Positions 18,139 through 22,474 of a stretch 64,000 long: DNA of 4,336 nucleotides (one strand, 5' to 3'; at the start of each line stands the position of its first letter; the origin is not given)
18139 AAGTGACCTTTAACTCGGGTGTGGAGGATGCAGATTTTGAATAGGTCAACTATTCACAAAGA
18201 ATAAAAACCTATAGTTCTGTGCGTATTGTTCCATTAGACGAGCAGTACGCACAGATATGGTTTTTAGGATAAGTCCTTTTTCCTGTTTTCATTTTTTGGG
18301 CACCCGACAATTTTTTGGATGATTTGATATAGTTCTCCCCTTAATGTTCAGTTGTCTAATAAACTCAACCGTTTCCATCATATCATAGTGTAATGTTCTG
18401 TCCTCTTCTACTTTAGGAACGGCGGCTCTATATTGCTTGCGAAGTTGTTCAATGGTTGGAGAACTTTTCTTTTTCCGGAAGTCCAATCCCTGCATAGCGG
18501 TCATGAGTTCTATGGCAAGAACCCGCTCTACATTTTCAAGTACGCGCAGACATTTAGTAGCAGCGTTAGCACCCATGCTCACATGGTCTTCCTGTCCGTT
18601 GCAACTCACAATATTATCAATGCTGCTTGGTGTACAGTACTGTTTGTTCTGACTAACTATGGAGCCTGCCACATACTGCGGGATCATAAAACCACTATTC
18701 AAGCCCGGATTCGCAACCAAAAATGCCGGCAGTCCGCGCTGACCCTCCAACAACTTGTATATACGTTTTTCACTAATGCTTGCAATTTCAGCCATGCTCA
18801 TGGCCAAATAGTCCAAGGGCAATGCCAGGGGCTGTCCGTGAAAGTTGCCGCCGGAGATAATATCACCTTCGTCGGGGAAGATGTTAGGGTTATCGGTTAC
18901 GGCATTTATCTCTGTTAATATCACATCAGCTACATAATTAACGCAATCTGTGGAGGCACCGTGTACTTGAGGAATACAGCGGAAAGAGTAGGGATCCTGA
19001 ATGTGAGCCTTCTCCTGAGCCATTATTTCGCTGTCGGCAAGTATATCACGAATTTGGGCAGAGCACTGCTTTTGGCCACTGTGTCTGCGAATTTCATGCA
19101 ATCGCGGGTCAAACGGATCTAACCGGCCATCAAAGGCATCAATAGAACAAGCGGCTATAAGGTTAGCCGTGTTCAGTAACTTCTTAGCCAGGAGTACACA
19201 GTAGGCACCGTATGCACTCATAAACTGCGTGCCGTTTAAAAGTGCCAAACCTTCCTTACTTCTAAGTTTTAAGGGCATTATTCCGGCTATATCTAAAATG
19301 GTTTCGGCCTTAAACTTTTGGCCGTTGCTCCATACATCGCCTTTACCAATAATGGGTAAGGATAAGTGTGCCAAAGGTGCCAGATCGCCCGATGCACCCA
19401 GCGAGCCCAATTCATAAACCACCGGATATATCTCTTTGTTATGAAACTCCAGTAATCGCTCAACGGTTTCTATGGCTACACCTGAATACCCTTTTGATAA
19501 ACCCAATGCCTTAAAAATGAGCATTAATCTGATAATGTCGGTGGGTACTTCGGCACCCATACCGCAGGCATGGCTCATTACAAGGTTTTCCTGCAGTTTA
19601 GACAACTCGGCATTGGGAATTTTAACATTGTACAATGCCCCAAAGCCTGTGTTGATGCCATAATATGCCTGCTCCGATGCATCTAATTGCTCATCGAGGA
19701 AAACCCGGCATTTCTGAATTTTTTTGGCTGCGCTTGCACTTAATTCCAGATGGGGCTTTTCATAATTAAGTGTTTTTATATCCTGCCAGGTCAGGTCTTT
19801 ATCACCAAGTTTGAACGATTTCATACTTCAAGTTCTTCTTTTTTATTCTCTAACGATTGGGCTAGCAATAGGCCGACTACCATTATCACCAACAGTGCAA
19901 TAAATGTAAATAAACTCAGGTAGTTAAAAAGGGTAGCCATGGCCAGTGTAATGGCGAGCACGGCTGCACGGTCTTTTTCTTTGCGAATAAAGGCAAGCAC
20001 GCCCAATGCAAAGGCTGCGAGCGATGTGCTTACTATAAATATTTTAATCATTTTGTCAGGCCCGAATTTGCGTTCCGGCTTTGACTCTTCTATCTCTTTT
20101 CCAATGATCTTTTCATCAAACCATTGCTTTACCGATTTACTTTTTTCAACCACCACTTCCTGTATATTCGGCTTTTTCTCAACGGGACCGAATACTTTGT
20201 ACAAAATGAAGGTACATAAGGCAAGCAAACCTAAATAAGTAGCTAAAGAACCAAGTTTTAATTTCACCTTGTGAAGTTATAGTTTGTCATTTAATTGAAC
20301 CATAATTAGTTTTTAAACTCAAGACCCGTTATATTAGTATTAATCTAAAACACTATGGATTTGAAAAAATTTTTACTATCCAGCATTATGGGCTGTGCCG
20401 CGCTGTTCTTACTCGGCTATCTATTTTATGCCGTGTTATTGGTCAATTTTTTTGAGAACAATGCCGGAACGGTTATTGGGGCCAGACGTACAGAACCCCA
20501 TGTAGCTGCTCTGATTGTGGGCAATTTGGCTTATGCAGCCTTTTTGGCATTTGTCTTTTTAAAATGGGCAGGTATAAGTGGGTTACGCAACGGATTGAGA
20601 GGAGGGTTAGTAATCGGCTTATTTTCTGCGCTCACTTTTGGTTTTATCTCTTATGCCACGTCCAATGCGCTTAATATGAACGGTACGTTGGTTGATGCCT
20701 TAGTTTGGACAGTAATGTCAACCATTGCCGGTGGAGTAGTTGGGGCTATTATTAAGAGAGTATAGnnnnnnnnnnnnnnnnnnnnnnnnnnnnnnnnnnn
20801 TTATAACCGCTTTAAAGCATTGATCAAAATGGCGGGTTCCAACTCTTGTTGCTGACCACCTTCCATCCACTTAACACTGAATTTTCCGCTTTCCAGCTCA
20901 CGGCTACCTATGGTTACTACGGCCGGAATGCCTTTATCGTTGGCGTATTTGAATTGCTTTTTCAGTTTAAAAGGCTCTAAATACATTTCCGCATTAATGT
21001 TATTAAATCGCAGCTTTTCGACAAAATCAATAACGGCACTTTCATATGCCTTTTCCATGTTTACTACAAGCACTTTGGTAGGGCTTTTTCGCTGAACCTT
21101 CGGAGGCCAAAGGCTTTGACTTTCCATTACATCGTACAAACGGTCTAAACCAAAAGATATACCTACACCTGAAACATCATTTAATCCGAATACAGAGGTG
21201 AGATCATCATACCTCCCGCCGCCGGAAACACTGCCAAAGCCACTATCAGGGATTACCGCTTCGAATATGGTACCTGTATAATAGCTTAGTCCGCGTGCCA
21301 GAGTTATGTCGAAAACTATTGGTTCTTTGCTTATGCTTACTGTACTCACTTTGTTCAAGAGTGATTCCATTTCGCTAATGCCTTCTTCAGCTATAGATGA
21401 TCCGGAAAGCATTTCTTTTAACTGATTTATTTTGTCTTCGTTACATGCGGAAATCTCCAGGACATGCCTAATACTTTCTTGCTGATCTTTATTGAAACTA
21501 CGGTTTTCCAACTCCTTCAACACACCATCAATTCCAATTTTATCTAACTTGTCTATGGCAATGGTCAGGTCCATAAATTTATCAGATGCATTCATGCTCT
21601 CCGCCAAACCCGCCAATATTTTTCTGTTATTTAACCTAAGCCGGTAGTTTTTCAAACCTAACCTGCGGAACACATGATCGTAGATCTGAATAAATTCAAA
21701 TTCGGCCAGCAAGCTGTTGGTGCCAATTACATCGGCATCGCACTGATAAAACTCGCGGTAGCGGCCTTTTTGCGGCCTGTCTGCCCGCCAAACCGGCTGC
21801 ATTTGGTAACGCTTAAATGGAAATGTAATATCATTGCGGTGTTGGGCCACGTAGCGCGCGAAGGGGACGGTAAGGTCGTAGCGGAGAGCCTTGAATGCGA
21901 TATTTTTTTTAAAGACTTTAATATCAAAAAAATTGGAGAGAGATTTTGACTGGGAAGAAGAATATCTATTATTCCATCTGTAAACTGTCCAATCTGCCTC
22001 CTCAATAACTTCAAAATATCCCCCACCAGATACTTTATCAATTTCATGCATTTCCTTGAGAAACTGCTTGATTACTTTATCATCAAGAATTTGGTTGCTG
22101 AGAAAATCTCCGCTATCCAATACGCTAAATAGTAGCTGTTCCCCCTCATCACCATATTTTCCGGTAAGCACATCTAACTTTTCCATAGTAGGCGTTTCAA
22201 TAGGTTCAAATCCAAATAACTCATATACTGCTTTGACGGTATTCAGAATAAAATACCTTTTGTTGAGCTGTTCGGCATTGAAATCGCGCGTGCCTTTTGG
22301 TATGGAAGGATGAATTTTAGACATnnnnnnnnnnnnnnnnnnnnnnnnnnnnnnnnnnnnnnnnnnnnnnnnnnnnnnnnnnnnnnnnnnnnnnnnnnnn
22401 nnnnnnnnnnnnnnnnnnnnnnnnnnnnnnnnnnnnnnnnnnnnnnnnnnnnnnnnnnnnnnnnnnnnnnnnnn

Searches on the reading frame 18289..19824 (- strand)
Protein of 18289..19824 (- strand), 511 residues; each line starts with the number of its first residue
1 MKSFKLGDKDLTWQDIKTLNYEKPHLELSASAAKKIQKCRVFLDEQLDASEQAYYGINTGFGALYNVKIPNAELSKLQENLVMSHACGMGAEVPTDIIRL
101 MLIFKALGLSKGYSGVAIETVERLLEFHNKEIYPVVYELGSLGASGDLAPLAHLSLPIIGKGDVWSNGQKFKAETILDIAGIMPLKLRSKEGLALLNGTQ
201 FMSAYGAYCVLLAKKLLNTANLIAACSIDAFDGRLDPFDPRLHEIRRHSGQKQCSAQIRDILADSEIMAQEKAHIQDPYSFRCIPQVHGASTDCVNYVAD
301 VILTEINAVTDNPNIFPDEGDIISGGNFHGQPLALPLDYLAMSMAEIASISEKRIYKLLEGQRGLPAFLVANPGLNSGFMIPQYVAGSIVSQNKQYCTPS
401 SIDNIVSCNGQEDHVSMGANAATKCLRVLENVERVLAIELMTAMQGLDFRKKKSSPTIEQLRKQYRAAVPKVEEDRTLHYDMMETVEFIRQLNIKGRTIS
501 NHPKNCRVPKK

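Call 30: search_protein_families(library=pfam, proteins=[window:18289-19824:-], max_evalue=0.01)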
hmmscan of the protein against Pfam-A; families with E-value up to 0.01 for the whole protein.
window:18289-19824:- (511 aa): 1 family
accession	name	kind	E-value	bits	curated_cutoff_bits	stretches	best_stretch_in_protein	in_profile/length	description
PF00221.24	Lyase_aromatic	-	5.8e-179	596.1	27.3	1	11-466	1-465/466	Aromatic amino acid lyase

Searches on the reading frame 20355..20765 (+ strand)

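Call 11: search_protein_families(library=pfam, proteins=[window:20355-20765:+], max_evalue=0.01)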
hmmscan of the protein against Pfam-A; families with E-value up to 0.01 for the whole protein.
window:20355-20765:+ (136 aa): 1 family
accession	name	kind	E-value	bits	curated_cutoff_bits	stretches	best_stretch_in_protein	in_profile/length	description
PF09945.14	DUF2177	-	2.8e-05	24.6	26.9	1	12-131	7-123/124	Predicted membrane protein (DUF2177)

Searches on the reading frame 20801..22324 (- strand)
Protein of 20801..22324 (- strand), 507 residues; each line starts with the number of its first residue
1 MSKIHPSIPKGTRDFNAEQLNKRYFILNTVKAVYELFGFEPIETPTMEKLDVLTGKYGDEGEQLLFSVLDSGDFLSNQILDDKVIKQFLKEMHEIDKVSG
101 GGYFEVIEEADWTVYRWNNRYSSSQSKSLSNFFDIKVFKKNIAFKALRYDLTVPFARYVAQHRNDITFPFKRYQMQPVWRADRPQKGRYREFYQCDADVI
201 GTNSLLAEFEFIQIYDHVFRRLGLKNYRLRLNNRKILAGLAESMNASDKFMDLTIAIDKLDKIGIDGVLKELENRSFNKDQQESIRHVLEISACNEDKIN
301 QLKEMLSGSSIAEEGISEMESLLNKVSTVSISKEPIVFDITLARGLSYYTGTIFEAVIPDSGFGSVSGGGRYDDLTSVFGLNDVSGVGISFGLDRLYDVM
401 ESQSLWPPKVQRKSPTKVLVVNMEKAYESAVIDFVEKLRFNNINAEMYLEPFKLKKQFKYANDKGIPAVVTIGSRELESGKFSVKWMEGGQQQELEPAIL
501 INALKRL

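Call 11: search_protein_families(library=pfam, proteins=[window:20801-22324:-], max_evalue=0.01)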
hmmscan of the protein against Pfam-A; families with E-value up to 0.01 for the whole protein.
window:20801-22324:- (507 aa): 3 families
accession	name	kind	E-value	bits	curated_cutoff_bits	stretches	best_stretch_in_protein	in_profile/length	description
PF13393.11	tRNA-synt_His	-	1.5e-38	133.2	25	2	146-396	66-308/308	Histidyl-tRNA synthetase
PF03129.25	HGTP_anticodon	-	1.5e-14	54.3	21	1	417-506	1-93/94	Anticodon binding domain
PF00587.30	tRNA-synt_2b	-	1.8e-08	35.1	29.3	1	157-257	23-110/179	tRNA synthetase class II core domain (G, H, P, S and T)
